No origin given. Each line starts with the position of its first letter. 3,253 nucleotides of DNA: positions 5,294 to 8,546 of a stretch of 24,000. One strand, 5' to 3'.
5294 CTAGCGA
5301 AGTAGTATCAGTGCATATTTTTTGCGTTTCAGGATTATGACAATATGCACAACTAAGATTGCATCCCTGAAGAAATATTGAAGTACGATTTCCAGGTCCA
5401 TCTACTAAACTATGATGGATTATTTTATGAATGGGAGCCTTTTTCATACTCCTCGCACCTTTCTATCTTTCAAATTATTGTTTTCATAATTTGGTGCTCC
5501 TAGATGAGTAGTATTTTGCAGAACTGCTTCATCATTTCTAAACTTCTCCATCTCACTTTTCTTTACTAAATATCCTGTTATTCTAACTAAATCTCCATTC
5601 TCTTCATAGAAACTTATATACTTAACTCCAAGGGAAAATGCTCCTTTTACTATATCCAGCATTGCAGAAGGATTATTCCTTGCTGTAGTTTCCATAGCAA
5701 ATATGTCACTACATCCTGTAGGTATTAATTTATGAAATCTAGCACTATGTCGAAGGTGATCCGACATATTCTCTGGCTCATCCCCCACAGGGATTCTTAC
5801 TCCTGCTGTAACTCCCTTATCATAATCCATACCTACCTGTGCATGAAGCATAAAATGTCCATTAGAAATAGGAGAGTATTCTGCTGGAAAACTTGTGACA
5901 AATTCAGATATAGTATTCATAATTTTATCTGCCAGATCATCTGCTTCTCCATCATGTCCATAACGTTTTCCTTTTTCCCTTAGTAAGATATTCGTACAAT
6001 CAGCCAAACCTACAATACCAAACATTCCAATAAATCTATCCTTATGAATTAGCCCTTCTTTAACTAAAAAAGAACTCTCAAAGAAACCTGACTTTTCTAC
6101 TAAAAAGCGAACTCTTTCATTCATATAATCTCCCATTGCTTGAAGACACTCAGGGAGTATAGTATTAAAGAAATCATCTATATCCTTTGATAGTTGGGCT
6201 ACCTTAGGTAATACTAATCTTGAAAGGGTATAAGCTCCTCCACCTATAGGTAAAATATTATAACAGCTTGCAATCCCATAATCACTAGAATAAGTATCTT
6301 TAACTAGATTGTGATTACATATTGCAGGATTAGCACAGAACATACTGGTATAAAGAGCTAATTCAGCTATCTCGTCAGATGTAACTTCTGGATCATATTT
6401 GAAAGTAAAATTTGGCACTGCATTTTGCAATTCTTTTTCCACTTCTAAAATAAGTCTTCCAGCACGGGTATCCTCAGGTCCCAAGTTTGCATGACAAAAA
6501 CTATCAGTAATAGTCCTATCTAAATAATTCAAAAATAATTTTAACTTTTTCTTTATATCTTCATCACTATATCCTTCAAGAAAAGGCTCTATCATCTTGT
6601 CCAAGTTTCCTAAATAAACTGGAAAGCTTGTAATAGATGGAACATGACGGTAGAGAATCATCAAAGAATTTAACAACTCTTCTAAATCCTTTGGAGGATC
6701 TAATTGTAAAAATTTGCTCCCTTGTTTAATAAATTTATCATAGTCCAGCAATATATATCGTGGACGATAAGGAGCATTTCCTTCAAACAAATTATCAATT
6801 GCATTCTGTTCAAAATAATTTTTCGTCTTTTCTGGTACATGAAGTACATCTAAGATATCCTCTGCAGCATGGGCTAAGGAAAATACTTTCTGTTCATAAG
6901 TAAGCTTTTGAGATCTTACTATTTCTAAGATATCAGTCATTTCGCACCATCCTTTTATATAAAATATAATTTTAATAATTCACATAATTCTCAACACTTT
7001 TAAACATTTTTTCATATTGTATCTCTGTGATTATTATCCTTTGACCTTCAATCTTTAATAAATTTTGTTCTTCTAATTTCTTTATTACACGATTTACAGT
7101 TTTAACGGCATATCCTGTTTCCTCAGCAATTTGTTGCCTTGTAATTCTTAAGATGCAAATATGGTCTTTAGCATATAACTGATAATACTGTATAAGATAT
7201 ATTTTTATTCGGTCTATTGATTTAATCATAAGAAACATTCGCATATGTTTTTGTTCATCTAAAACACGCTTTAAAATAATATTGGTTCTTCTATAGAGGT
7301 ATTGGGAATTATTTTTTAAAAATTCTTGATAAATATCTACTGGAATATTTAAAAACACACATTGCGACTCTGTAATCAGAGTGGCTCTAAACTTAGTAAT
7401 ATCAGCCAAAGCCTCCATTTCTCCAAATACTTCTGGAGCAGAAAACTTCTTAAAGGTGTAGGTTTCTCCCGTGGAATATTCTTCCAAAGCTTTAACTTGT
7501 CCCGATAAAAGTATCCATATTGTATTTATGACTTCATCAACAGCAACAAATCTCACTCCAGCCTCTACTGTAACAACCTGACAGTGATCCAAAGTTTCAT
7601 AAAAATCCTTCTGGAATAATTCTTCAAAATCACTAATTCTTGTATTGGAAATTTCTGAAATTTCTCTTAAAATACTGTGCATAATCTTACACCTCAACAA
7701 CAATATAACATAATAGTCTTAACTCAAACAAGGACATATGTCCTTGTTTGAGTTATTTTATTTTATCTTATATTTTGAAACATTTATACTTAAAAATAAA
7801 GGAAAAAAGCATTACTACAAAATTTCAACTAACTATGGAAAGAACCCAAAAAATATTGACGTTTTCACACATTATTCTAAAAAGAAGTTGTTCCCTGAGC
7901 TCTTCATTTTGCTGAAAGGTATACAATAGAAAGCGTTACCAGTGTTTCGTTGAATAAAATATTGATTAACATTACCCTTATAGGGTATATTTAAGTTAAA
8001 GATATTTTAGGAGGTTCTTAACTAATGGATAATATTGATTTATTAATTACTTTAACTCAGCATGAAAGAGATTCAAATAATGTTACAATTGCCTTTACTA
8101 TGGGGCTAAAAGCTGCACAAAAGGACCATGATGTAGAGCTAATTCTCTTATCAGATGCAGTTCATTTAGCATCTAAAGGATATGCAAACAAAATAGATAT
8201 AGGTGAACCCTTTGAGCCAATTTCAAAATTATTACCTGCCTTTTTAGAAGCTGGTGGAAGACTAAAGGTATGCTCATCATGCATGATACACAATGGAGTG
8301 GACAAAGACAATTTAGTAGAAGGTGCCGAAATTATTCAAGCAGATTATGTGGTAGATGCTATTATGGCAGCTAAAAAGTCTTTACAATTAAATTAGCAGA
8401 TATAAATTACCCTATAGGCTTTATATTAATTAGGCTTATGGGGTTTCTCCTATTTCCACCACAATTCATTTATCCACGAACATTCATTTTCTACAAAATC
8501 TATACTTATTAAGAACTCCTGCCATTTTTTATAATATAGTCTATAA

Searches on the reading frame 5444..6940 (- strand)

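Call 44: search_protein_families(library=padloc, proteins=[window:5444-6940:-], max_evalue=0.001)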
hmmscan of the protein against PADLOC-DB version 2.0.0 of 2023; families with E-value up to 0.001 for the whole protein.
window:5444-6940:- (498 aa): 0 families

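Call 45: search_protein_families(library=pfam, proteins=[window:5444-6940:-], max_evalue=0.001)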
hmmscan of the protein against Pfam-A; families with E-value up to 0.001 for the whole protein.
window:5444-6940:- (498 aa): 2 families
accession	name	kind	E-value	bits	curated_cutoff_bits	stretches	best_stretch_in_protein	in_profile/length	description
PF11230.13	YjjI-like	-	1.3e-214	713.5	23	1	13-496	1-485/485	Glycyl radical enzyme YjjI-like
PF13597.11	NRDD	-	2.7e-10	40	26.2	1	233-444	275-504/562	Anaerobic ribonucleoside-triphosphate reductase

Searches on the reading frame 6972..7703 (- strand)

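Call 44: search_protein_families(library=padloc, proteins=[window:6972-7703:-], max_evalue=0.001)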
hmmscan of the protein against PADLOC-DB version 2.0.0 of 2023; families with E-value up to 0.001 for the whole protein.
window:6972-7703:- (243 aa): 4 families
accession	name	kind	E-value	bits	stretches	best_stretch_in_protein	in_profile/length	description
PDLC00732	Effector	-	9e-06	22.8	1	38-170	33-155/301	TIR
PDLC00731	Effector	-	1.1e-05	22.6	1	38-154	37-147/306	TIR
PDLC02371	PycTIR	-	2.9e-05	21.6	1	38-154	34-144/288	-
PDLC00730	Effector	-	0.00018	18.8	1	38-138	53-149/299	TIR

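Call 45: search_protein_families(library=pfam, proteins=[window:6972-7703:-], max_evalue=0.001)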
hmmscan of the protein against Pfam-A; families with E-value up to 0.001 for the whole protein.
window:6972-7703:- (243 aa): 5 families
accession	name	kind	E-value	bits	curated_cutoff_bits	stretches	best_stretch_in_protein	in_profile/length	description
PF00027.35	cNMP_binding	-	4.8e-10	39.7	27.5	1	45-132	3-89/89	Cyclic nucleotide-binding domain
PF13545.12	HTH_Crp_2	-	1.4e-09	38.2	27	1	180-228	15-64/70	Crp-like helix-turn-helix domain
PF13412.12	HTH_24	-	2.1e-06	27.7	21.9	1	186-217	17-48/48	Winged helix-turn-helix DNA-binding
PF00325.26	Crp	-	7.5e-06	26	21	1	185-215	1-31/32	Bacterial regulatory proteins, crp family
PF05732.17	RepL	-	4e-05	23.6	20.3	1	172-220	61-109/164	Firmicute plasmid replication protein (RepL)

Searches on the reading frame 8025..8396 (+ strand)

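Call 45: search_protein_families(library=pfam, proteins=[window:8025-8396:+], max_evalue=0.001)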
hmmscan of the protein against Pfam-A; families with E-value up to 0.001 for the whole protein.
window:8025-8396:+ (123 aa): 1 family
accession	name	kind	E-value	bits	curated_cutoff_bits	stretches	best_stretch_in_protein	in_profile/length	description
PF02635.20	DsrE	-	7.7e-13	49.1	22.7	1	15-118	12-112/116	DsrE/DsrF-like family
